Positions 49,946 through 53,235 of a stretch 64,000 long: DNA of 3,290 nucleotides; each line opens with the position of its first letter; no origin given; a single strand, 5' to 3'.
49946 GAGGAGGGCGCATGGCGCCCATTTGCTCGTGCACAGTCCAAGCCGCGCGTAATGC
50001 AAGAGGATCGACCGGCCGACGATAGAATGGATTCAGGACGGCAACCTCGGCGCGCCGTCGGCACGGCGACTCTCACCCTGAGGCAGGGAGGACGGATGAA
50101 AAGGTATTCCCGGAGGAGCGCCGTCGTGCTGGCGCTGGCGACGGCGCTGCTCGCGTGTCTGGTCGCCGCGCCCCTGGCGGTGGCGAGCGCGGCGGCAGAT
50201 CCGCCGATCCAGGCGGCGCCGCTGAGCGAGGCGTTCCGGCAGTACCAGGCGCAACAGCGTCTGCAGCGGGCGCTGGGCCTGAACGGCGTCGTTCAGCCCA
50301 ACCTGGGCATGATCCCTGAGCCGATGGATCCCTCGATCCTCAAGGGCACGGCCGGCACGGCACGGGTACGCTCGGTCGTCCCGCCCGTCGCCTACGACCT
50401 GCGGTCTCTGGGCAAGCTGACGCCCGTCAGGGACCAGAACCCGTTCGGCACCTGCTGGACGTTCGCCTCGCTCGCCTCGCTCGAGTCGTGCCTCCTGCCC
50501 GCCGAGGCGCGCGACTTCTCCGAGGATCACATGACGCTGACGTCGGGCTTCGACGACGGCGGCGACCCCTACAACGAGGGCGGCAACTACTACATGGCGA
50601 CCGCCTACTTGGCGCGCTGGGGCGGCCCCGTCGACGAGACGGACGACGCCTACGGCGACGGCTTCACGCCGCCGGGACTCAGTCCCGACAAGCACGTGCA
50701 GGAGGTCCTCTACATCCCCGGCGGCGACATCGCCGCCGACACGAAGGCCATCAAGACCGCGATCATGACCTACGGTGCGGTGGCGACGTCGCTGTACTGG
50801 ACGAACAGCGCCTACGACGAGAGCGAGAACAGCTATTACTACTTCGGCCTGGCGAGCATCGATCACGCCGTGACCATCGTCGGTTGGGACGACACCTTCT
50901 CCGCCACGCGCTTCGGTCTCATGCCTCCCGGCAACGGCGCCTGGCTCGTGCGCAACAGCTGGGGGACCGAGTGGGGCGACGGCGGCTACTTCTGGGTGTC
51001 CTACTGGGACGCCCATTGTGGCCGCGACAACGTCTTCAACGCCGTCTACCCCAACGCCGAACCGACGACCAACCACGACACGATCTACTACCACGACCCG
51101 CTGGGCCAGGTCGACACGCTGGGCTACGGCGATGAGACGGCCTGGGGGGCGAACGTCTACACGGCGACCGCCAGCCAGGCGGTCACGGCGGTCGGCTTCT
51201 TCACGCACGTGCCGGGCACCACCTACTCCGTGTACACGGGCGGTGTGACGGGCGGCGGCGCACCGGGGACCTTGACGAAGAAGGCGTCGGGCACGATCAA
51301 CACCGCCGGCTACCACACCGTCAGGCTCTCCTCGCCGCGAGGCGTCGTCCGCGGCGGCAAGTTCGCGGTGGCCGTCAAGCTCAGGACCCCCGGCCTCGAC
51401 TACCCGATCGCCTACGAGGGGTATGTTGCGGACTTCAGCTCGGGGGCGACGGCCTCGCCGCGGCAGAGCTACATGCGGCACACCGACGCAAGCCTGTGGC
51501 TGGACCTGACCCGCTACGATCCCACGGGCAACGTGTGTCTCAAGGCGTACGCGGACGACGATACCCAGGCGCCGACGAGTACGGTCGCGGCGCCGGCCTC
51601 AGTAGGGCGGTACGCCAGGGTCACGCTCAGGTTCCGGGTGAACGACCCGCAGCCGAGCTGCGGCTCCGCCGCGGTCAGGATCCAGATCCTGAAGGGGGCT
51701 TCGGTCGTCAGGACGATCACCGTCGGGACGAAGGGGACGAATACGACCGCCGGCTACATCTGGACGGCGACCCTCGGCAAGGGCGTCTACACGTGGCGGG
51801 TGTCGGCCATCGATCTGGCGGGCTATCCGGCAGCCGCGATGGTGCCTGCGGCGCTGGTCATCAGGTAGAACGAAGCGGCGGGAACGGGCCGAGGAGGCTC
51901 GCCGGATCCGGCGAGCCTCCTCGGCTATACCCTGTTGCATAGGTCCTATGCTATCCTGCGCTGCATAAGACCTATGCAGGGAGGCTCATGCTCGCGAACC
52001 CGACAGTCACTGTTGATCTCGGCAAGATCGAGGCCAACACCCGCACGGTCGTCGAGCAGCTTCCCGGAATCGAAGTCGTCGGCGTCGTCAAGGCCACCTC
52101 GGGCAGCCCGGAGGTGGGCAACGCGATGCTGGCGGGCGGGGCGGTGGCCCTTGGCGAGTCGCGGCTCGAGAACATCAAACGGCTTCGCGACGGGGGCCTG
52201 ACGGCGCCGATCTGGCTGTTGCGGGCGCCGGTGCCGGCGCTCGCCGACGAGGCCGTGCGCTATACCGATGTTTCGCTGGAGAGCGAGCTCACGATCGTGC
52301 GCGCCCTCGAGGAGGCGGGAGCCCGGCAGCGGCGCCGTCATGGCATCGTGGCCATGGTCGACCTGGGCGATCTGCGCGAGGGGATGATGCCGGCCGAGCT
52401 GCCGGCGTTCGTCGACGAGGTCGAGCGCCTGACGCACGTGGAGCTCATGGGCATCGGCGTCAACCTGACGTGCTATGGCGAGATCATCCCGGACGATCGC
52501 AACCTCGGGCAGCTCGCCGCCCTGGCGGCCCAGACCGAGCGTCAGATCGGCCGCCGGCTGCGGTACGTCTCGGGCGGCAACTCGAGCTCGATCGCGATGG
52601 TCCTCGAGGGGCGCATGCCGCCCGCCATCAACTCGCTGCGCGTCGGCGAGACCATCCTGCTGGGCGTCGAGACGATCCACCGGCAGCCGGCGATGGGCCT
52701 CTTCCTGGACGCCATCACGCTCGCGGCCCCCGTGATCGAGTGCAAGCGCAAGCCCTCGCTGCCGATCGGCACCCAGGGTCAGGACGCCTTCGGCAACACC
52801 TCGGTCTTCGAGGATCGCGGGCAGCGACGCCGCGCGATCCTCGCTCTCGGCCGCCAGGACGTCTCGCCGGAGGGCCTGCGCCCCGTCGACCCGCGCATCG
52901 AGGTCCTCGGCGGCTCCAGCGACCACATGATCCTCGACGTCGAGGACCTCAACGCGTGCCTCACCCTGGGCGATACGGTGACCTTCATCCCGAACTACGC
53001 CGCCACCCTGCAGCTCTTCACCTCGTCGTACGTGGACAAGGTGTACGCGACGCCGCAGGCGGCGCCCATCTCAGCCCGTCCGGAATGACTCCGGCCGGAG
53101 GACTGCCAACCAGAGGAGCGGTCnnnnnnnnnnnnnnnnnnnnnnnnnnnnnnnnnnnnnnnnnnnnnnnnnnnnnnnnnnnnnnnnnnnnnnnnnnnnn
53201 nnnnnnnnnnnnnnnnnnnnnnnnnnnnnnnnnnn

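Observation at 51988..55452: orr-arcE-arcB: ATP-conserving arginine synthetase pathway wired into B12-dependent ornithine fermentation in an actinomycete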

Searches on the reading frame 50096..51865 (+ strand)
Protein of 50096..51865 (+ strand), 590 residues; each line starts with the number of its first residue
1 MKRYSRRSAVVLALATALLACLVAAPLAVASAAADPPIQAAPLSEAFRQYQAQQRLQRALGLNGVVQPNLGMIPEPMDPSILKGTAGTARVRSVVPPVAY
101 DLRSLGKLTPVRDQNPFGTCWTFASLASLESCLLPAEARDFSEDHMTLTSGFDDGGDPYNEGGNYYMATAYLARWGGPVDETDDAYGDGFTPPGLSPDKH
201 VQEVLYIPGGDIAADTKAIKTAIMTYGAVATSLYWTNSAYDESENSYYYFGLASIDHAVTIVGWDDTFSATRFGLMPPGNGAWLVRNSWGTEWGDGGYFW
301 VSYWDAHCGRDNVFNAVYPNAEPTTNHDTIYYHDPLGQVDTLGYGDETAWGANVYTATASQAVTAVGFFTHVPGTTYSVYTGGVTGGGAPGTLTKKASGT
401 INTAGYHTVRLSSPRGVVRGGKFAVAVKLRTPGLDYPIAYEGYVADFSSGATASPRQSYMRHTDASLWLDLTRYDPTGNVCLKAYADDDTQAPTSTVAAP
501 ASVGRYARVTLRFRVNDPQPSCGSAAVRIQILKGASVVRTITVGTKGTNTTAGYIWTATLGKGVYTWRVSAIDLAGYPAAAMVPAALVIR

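Call 17: search_protein_families(library=pfam, proteins=[window:50096-51865:+])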
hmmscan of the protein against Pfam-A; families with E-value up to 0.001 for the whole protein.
window:50096-51865:+ (590 aa): 2 families
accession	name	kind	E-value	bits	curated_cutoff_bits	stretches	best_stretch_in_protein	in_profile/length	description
PF18560.7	Lectin_like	-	1.1e-40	139.9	27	1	330-486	1-156/156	Lectin like domain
PF00112.29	Peptidase_C1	-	6.1e-23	82.5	20.7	1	97-311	2-213/220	Papain family cysteine protease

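Call 18: search_protein_families(library=ncbifam, proteins=[window:50096-51865:+])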
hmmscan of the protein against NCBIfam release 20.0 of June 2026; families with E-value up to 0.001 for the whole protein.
window:50096-51865:+ (590 aa): 0 families

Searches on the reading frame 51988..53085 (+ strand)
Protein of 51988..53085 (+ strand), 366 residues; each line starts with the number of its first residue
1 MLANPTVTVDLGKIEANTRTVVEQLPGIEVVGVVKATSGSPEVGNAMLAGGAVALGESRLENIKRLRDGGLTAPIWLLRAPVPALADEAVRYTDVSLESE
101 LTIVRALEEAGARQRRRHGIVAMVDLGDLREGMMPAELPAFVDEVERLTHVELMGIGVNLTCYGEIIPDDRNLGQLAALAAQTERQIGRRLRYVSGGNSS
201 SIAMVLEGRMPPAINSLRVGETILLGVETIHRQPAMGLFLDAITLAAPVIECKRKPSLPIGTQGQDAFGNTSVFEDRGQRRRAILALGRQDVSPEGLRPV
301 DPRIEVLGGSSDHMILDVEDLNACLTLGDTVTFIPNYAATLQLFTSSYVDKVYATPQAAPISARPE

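Call 7: search_protein_families(library=pfam, proteins=[window:51988-53085:+])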
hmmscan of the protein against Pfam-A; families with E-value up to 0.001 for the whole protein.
window:51988-53085:+ (366 aa): 2 families
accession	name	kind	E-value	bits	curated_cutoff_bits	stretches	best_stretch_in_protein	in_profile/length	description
PF01168.26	Ala_racemase_N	-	4.2e-26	92.5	24.1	1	9-222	1-214/220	Alanine racemase, N-terminal domain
PF14031.13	D-ser_dehydrat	-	0.00019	22.5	22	0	279-339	13-85/97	Putative serine dehydratase domain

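Call 8: search_protein_families(library=ncbifam, proteins=[window:51988-53085:+])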
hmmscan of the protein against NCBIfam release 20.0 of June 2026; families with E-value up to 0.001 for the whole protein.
window:51988-53085:+ (366 aa): 2 families
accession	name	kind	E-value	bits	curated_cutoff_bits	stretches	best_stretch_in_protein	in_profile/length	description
NF040742.1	racem_Orr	exception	4e-115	384.6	480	1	4-353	1-351/351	ornithine racemase Orr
TIGR00492.1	alr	equivalog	7.2e-11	41.6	168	1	6-254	4-254/369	alanine racemase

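Call 24: search_solved_structures(query=window:51988-53085:+, max_evalue=0.001)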
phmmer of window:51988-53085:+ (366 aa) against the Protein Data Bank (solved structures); distinct sequences matched with E-value up to 0.001: 10.
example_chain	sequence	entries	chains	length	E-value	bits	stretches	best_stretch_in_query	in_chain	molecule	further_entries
1xfc_A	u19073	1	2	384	1.2e-08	37.7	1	8-200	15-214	Alanine racemase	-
8ahw_A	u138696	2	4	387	1.2e-08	37.7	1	8-200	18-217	Alanine racemase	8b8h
6scz_A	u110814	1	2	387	1.2e-08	37.7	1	8-200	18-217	Alanine racemase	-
4wr3_A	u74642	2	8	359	3.8e-05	26.2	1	6-154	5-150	Alanine racemase, biosynthetic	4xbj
3b8t_A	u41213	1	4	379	4e-05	26.1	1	6-154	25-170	Alanine racemase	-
2rjg_A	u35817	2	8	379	4.1e-05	26.1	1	6-154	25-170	Alanine racemase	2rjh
3b8v_A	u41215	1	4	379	4.1e-05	26.1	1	6-154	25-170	Alanine racemase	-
3b8u_A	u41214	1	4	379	4.1e-05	26.1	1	6-154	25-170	Alanine racemase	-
3b8w_A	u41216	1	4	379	4.1e-05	26.1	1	6-154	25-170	Alanine racemase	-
2dy3_A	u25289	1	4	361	0.00048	22.6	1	6-166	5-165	Alanine racemase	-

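Call 85: find_related_loci(query=window:51988-53085:+, collection=metagenome_contigs, flank=10000)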
Query window:51988-53085:+ (366 aa) in metagenome_contigs; peptide patterns used: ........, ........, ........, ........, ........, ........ (x = any residue, [..] = any of these).
268 stretches matched a pattern; 39 encode a relative of the query (tblastn E <= 1e-3); 39 distinct loci.
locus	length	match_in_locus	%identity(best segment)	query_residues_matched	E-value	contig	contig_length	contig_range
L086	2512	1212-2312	86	1-366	0e+0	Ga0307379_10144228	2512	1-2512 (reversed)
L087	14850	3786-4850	72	2-356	1e-166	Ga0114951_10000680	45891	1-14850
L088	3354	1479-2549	66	1-356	2e-153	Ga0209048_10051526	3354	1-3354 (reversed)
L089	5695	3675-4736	64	1-355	5e-139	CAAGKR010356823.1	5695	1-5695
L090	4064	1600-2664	62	2-355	3e-137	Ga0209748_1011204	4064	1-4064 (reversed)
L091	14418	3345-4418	59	1-359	3e-134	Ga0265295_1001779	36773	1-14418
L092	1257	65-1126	62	1-353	9e-145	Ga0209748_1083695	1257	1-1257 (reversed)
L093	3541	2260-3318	61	2-353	5e-133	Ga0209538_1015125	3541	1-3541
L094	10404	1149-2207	62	2-353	2e-128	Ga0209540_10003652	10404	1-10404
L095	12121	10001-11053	59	6-356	2e-127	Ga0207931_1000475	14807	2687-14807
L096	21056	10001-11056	57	2-353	2e-109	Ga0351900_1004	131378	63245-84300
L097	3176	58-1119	49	2-353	3e-104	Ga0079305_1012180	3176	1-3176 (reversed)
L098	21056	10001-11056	48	2-351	3e-99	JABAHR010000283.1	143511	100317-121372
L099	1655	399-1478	44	1-358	2e-97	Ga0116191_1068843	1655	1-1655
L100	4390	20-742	59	116-356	5e-89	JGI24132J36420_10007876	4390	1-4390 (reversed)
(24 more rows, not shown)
